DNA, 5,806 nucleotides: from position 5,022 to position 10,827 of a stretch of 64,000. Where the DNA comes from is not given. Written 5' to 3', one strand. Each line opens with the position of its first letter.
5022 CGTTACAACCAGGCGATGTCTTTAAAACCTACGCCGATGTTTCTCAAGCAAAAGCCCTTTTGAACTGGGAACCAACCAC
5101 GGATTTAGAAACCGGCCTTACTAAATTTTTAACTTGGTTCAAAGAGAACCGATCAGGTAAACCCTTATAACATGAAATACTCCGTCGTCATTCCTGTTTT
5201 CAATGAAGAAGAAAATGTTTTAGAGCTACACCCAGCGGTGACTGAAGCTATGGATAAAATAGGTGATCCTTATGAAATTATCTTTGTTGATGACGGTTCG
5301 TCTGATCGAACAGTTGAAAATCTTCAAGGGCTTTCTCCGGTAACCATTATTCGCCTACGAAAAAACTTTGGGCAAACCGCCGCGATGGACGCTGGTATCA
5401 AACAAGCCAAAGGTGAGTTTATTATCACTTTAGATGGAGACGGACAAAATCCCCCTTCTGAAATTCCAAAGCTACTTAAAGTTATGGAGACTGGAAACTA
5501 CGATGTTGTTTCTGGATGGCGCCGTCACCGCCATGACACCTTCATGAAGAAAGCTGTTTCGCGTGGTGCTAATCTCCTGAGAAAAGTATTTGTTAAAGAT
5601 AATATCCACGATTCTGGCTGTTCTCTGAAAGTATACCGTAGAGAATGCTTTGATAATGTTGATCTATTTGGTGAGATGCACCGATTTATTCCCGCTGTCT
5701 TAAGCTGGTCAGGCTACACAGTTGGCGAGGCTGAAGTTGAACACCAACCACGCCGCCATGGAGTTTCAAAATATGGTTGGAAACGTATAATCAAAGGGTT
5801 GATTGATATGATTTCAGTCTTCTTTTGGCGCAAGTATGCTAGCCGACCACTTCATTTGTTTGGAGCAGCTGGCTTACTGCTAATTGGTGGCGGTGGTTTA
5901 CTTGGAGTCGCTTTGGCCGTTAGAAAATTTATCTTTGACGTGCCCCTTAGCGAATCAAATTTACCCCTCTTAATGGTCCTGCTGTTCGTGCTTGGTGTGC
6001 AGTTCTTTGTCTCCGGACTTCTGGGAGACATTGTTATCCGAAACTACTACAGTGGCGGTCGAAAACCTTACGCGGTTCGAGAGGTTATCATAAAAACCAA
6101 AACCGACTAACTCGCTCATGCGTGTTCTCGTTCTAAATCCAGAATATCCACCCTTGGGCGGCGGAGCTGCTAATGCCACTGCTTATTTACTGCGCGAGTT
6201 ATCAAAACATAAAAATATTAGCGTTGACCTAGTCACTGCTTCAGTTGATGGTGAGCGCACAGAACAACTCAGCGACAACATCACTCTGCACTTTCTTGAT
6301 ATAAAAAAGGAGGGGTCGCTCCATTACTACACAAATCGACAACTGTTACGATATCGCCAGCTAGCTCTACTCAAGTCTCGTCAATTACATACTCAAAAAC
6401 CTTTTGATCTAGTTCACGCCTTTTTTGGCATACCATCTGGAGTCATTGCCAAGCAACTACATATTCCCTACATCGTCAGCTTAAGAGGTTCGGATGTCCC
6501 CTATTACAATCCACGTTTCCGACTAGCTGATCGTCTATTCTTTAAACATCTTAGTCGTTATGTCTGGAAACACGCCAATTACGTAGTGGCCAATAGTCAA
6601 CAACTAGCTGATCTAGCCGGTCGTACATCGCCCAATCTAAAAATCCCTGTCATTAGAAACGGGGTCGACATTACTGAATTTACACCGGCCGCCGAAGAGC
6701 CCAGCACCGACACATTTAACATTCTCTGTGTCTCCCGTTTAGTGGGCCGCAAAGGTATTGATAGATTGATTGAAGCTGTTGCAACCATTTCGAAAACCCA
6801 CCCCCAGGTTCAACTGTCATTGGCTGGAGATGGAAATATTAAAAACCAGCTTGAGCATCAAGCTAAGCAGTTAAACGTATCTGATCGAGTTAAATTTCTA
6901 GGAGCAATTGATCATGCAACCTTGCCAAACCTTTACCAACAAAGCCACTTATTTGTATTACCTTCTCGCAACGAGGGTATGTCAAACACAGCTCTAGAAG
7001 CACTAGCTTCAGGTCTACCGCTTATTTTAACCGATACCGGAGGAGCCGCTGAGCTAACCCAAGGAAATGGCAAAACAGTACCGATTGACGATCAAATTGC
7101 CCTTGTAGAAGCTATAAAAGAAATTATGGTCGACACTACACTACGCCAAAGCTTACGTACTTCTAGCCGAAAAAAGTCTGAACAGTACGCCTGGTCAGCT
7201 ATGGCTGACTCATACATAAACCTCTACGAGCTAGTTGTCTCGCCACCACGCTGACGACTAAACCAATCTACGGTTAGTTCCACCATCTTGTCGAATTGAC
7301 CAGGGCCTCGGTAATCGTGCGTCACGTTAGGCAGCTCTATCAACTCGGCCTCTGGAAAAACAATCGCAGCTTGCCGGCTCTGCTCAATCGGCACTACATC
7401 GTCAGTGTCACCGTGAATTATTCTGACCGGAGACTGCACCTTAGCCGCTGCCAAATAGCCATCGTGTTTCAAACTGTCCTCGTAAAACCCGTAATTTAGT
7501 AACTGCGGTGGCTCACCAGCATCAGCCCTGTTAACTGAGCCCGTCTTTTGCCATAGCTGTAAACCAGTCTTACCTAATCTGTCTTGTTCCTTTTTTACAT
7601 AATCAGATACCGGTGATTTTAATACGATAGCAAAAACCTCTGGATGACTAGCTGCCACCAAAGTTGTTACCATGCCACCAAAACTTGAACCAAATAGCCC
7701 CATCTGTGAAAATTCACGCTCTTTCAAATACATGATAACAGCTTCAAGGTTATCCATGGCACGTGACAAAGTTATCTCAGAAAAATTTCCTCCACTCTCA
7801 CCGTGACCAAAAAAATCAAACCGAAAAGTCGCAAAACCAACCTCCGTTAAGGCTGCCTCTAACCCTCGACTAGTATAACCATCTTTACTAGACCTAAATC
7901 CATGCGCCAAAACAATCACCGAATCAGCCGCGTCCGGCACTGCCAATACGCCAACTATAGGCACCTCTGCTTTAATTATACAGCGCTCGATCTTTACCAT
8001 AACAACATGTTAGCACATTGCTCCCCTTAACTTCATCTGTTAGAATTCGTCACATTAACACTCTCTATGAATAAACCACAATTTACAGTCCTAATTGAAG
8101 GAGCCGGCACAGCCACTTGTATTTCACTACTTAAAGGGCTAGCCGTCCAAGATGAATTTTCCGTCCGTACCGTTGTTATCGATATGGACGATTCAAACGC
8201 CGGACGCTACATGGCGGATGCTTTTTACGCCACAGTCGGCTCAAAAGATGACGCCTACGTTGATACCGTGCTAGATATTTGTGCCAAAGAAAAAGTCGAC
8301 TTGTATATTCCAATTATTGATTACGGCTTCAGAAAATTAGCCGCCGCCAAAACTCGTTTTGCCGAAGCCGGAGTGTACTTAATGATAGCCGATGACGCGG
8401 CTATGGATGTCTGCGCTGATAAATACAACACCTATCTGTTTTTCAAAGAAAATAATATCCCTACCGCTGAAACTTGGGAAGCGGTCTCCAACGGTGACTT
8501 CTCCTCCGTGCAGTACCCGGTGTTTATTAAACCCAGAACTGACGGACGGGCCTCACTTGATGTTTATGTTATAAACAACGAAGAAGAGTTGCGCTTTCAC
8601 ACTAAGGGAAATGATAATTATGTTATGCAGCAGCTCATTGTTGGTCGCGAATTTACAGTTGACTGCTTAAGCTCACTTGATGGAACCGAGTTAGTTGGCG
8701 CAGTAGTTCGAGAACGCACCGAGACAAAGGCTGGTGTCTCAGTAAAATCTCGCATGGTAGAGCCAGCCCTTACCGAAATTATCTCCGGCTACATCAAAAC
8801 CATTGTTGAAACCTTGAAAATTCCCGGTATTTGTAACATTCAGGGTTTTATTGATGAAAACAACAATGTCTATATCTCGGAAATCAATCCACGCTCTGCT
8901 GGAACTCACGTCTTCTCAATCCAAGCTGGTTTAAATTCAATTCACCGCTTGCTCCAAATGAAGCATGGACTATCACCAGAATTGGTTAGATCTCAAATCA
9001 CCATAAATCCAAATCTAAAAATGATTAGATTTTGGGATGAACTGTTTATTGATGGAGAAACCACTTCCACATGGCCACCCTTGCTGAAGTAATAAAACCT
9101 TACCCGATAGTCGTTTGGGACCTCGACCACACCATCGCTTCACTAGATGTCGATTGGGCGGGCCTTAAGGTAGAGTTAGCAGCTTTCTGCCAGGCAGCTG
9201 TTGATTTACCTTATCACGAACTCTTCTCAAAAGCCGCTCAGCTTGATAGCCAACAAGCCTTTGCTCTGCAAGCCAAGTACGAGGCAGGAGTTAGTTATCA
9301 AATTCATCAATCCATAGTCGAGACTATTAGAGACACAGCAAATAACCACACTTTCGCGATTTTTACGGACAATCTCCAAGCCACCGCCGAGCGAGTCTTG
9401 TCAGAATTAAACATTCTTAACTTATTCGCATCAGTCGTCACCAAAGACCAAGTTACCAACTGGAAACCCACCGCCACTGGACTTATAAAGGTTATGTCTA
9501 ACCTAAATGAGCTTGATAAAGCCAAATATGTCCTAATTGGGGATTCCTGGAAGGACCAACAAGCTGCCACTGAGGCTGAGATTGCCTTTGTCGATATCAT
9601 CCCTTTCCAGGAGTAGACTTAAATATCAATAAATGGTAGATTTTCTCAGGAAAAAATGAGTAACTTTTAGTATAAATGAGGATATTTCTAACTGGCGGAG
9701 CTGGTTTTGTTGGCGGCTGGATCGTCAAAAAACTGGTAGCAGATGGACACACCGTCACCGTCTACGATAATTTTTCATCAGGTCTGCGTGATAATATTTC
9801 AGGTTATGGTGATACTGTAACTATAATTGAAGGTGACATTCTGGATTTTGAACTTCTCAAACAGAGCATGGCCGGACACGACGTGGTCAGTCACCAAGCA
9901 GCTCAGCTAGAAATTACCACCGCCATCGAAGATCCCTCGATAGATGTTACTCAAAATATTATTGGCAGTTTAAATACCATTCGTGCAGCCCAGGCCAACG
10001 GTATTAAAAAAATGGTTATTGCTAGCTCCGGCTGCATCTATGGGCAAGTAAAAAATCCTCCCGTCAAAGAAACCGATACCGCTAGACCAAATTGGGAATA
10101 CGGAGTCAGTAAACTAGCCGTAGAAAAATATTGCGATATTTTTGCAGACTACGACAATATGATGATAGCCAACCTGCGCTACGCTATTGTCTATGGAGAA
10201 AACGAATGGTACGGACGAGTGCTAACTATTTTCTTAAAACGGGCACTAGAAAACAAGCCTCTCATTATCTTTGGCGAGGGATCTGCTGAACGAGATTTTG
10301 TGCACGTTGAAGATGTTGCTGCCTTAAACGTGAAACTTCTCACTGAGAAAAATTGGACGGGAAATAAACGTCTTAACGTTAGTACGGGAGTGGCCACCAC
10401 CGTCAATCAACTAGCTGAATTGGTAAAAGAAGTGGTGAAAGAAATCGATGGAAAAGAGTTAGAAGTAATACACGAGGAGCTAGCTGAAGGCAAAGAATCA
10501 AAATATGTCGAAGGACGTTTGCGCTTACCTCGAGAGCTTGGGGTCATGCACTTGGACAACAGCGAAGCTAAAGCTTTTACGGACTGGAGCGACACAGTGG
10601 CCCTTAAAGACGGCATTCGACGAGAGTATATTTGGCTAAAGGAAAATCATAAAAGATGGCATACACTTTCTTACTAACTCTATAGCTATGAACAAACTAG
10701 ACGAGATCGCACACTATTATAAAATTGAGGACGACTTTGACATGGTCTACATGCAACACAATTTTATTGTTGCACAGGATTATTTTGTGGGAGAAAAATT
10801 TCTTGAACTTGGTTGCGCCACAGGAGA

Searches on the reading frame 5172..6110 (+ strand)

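Call 37: search_protein_families(library=pfam, proteins=[window:5172-6110:+], max_evalue=0.00001)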
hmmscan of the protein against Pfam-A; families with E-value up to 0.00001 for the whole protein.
window:5172-6110:+ (312 aa): 2 families
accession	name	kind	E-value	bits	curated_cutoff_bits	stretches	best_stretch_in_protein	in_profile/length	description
PF00535.33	Glycos_transf_2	-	7e-36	124.1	23.3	1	4-162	1-166/168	Glycosyl transferase family 2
PF10111.15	Glyco_tranf_2_2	-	2.2e-07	31.1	27.3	1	4-106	1-107/276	Glycosyltransferase like family 2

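Call 69: search_protein_families(library=ncbifam, proteins=[window:5172-6110:+], max_evalue=1e-10)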
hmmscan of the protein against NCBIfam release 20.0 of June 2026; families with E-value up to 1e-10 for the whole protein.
window:5172-6110:+ (312 aa): 9 families
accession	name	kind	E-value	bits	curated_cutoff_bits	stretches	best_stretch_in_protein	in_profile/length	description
NF007986.1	PRK10714.1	equivalog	3e-52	177.6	529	1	2-308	7-314/316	undecaprenyl-phosphate 4-deoxy-4-formamido-L-arabinose transferase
NF047588.1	GlcsyltransPgfSStrep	equivalog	9.5e-40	136.7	500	1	1-301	1-300/308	glycosyltransferase PgfS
TIGR04182.1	glyco_TIGR04182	equivalog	1.6e-18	67.1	325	1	4-290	3-284/293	S-layer glycoprotein N-glycosyltransferase AglJ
NF058614.1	PPMAGASynPpgS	equivalog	3.9e-14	52.6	370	1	5-166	4-168/226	polyprenyl-phospho-N-acetylgalactosaminyl synthase PpgS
TIGR04283.1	glyco_like_mftF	equivalog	5e-14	52.4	182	1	4-168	2-156/221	TIGR04283 family arsenosugar biosynthesis glycosyltransferase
TIGR03937.1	PgaC_IcaA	equivalog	6.5e-14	51.7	422.3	1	3-92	47-137/407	poly-beta-1,6-N-acetyl-D-glucosamine synthase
TIGR03965.1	mycofact_glyco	equivalog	8.4e-14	51.3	280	1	4-101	77-175/467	mycofactocin biosynthesis glycosyltransferase MftF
NF041391.1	DPhHxTase_Halo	equivalog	9.6e-13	47.6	375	1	10-194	4-186/213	dolichyl-phosphate hexose transferase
NF041875.1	EPS_EpsD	equivalog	3.5e-12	46.4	370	1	4-115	2-114/325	exopolysaccharide biosynthesis glycosyltransferase EpsD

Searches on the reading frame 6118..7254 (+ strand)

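Call 37: search_protein_families(library=pfam, proteins=[window:6118-7254:+], max_evalue=0.00001)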
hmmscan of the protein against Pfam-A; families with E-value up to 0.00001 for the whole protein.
window:6118-7254:+ (378 aa): 6 families
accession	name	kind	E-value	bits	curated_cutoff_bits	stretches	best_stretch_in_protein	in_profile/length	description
PF00534.26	Glycos_transf_1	-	3.9e-37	127.9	26.4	1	192-352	8-171/172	Glycosyl transferases group 1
PF13692.12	Glyco_trans_1_4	-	7.6e-33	114.2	27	1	201-337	3-140/142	Glycosyl transferases group 1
PF13439.12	Glyco_transf_4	-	5.6e-16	59.5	28.5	1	15-186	2-169/170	Glycosyltransferase Family 4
PF20706.3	GT4-conflict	-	3.1e-15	56.5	26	1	146-317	140-323/385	Family 4 Glycosyltransferase in conflict systems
PF13579.12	Glyco_trans_4_4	-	1.1e-12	49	29.7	1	15-182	1-158/158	Glycosyl transferase 4-like domain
PF13524.12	Glyco_trans_1_2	-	4.5e-07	30.4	25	1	221-359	6-135/144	Glycosyl transferase-like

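Call 69: search_protein_families(library=ncbifam, proteins=[window:6118-7254:+], max_evalue=1e-10)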
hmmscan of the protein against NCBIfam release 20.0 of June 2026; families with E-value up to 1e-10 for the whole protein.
window:6118-7254:+ (378 aa): 32 families (the best 25 are shown)
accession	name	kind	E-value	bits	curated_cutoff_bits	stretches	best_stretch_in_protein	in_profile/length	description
NF041876.1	EPS_EpsE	equivalog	5.8e-37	127.8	400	1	149-355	158-377/389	exopolysaccharide biosynthesis GT4 family glycosyltransferase EpsE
TIGR03088.1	stp2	hypoth_equivalog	1.8e-36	126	409.05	1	149-372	133-372/374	TIGR03088 family PEP-CTERM/XrtA system glycosyltransferase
NF038229.1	Glyco4_Geo_Pelo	equivalog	5.1e-31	107.9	400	1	89-374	50-337/338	GPMC system family 4 glycosyltransferase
NF046085.1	XrtY_assoc_Gly1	equivalog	1.5e-30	106.3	400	1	1-374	1-385/387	XrtY-associated glycosyltransferase XYAG1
NF047684.1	TeichurnBiosyTuaC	equivalog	2.4e-30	105.7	550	1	95-373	108-389/391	teichuronic acid biosynthesis protein TuaC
TIGR03999.1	thiol_BshA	equivalog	1.4e-29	103.2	273.7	1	10-373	8-373/375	N-acetyl-alpha-D-glucosaminyl L-malate synthase BshA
TIGR04063.1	stp3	hypoth_equivalog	3.1e-27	95.5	442.05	1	12-373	11-395/397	TIGR04063 family PEP-CTERM/XrtA system glycosyltransferase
TIGR04047.1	MSMEG_0565_glyc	hypoth_equivalog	1.1e-25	90.6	259.85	1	144-371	130-372/373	MSMEG_0565 family glycosyltransferase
NF050063.1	ProtGlycPglJ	equivalog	1.2e-24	87.2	500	1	15-367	14-360/363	N-acetylgalactosamine-N,N'-diacetylbacillosaminyl-diphospho-undecaprenol 4-alpha-N-acetylgalactosaminyltransferase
TIGR02149.1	glgA_Coryne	subfamily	3.6e-24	85.6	302.4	1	1-374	1-391/391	glycogen synthase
NF038295.1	EPS_HpsP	equivalog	2.3e-23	82.9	550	1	13-372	12-386/388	hormogonium polysaccharide biosynthesis glycosyltransferase HpsP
TIGR04157.1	glyco_rSAM_CFB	subfamily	3.4e-22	79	400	1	202-370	230-406/406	TIGR04157 family glycosyltransferase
TIGR03449.1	mycothiol_MshA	equivalog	1.3e-21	77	462.5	1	151-373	163-403/406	D-inositol-3-phosphate glycosyltransferase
NF047880.1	glyco_SdgA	exception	1.7e-20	73.1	800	1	110-362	231-479/488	serine-aspartate repeat adhesin O-glycosyltransferase SdgA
NF047881.1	glyco_SdgB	exception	2.1e-20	72.9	800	1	64-368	201-491/496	serine-aspartate repeat adhesin O-glycosyltransferase SdgB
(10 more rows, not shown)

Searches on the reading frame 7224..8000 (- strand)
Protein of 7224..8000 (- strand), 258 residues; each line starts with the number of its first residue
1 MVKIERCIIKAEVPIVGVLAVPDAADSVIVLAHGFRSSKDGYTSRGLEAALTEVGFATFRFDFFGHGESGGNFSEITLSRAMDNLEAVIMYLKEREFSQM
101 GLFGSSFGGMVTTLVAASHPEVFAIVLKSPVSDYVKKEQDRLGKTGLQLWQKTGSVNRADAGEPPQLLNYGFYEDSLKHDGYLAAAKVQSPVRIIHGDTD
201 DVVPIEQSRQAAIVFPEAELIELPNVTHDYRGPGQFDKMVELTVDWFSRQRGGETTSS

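Call 37: search_protein_families(library=pfam, proteins=[window:7224-8000:-], max_evalue=0.00001)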
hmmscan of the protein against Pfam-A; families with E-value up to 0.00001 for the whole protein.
window:7224-8000:- (258 aa): 6 families
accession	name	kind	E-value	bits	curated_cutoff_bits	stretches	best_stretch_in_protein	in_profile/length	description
PF12146.15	Hydrolase_4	-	2.1e-18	67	27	1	25-136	3-115/239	Serine aminopeptidase, S33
PF00561.26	Abhydrolase_1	-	9.9e-11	42.2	25.8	1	28-159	2-129/245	alpha/beta hydrolase fold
PF00326.27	Peptidase_S9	-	1.4e-10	41.5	22.6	1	51-212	10-167/213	Prolyl oligopeptidase family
PF12697.13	Abhydrolase_6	-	2.7e-09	38.5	26.3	1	29-229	1-205/217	Alpha/beta hydrolase family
PF02273.21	Acyl_transf_2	-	3e-08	33.7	20.3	1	26-117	30-120/294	Acyl transferase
PF02129.25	Peptidase_S15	-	2.8e-07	31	23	1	51-153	47-148/262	X-Pro dipeptidyl-peptidase (S15 family)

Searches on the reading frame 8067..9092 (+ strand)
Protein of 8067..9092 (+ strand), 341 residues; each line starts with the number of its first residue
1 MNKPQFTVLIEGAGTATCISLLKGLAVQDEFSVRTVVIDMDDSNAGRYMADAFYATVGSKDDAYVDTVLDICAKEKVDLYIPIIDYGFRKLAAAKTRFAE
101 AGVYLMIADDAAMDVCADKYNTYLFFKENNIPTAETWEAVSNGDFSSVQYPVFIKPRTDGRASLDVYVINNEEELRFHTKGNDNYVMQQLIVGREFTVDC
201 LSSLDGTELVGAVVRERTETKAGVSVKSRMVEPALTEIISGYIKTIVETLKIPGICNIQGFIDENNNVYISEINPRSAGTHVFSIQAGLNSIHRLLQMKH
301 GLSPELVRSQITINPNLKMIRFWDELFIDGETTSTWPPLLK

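Call 8: search_protein_families(library=pfam, proteins=[window:8067-9092:+], max_evalue=0.001)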
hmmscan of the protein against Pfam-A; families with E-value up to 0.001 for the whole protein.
window:8067-9092:+ (341 aa): 6 families
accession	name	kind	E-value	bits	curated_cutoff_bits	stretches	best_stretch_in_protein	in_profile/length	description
PF21360.3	PylC-like_N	-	5.3e-14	52.6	27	1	30-105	21-95/96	PylC-like, N-terminal domain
PF15632.11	ATPgrasp_Ter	-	6.4e-14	52.3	29.1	1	185-303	5-112/131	ATP-grasp in the biosynthetic pathway with Ter operon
PF02655.19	ATP-grasp_3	-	2.4e-12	47.7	23.2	1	116-280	1-160/160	ATP-grasp domain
PF13535.11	ATP-grasp_4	-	3e-08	33.9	27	1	149-279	2-155/160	ATP-grasp domain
PF07478.18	Dala_Dala_lig_C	-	1.8e-07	31.3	24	1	141-275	28-174/204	D-ala D-ala ligase C-terminus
PF02222.28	ATP-grasp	-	1.9e-07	31.3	27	1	125-287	2-173/179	ATP-grasp domain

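Call 69: search_protein_families(library=ncbifam, proteins=[window:8067-9092:+], max_evalue=1e-10)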
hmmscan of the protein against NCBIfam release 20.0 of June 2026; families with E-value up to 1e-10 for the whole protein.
window:8067-9092:+ (341 aa): 9 families
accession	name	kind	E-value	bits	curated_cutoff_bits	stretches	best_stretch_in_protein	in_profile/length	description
NF009405.0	PRK12767.1-4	equivalog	8.2e-51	172.9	390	1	8-330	3-317/320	carbamoyl phosphate synthase-like protein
NF009402.0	PRK12767.1-1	equivalog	4.5e-48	163.7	218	1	7-331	4-326/329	carbamoyl phosphate synthase-like protein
NF009403.0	PRK12767.1-2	equivalog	7.1e-44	150.4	286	1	39-240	28-230/342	carbamoyl phosphate synthase-like protein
NF009406.0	PRK12767.1-5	equivalog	8.4e-44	150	271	1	8-296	5-290/327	carbamoyl phosphate synthase-like protein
NF009404.0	PRK12767.1-3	equivalog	2.5e-35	122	316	1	34-305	27-312/344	carbamoyl phosphate synthase-like protein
NF053643.1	Ddl_archaea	equivalog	1.6e-19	70.1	500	1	66-301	51-297/367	putative pseudomurein biosynthesis ATP-grasp protein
NF005315.0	PRK06849.1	equivalog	7.2e-13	48.3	406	1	7-286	6-285/389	hypothetical protein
TIGR01205.1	D_ala_D_alaTIGR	subfamily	8.1e-12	44.7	245.65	1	111-276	99-286/318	D-alanine--D-alanine ligase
TIGR01369.1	CPSaseII_lrg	equivalog_domain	9.4e-12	43.4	1027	1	62-290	615-855/1052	carbamoyl-phosphate synthase (glutamine-hydrolyzing) large subunit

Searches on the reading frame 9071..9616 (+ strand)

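Call 8: search_protein_families(library=pfam, proteins=[window:9071-9616:+], max_evalue=0.001)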
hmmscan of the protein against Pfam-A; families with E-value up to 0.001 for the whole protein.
window:9071-9616:+ (181 aa): 3 families
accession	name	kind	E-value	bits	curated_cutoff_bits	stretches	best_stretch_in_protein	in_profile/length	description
PF13419.12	HAD_2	-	4.9e-16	59.8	23.8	1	41-174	38-176/178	Haloacid dehalogenase-like hydrolase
PF00702.32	Hydrolase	-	3.7e-09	37.7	26.4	1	65-169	86-190/191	haloacid dehalogenase-like hydrolase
PF12710.13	HAD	-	2.6e-08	35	27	1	14-166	1-188/189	haloacid dehalogenase-like hydrolase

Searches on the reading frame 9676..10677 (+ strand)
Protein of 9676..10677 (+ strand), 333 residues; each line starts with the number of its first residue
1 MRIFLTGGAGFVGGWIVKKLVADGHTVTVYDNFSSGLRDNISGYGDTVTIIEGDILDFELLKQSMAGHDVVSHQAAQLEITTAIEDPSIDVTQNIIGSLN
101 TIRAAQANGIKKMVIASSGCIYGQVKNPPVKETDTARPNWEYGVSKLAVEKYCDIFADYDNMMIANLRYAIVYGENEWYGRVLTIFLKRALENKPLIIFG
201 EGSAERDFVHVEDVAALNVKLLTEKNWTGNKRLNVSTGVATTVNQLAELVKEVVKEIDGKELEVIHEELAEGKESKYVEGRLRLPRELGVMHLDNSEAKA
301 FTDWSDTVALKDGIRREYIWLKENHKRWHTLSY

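Call 8: search_protein_families(library=pfam, proteins=[window:9676-10677:+], max_evalue=0.001)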
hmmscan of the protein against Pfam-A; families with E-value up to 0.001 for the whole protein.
window:9676-10677:+ (333 aa): 8 families
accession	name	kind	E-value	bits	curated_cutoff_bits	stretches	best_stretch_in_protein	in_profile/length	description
PF01370.27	Epimerase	-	5.2e-49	167.3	20.9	1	3-234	1-238/240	NAD dependent epimerase/dehydratase family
PF16363.11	GDP_Man_Dehyd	-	4.4e-40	138.6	27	1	5-316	2-331/332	GDP-mannose 4,6 dehydratase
PF01073.25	3Beta_HSD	-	1.3e-19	70.8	22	1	5-219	2-226/280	3-beta hydroxysteroid dehydrogenase/isomerase family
PF04321.23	RmlD_sub_bind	-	1.1e-12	48.1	27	1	1-252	1-229/287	RmlD substrate binding domain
PF13460.12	NAD_binding_10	-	5.8e-12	46.3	27.2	1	7-129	1-109/184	NAD(P)H-binding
PF02719.21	Polysacc_synt_2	-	5.8e-12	45.8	20.2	1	3-255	1-248/293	Polysaccharide biosynthesis protein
PF07993.18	NAD_binding_4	-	6.7e-06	25.9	20.1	0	59-176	80-211/258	Male sterility protein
PF05368.20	NmrA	-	4.3e-05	23.7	27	1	2-254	4-234/298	NmrA-like family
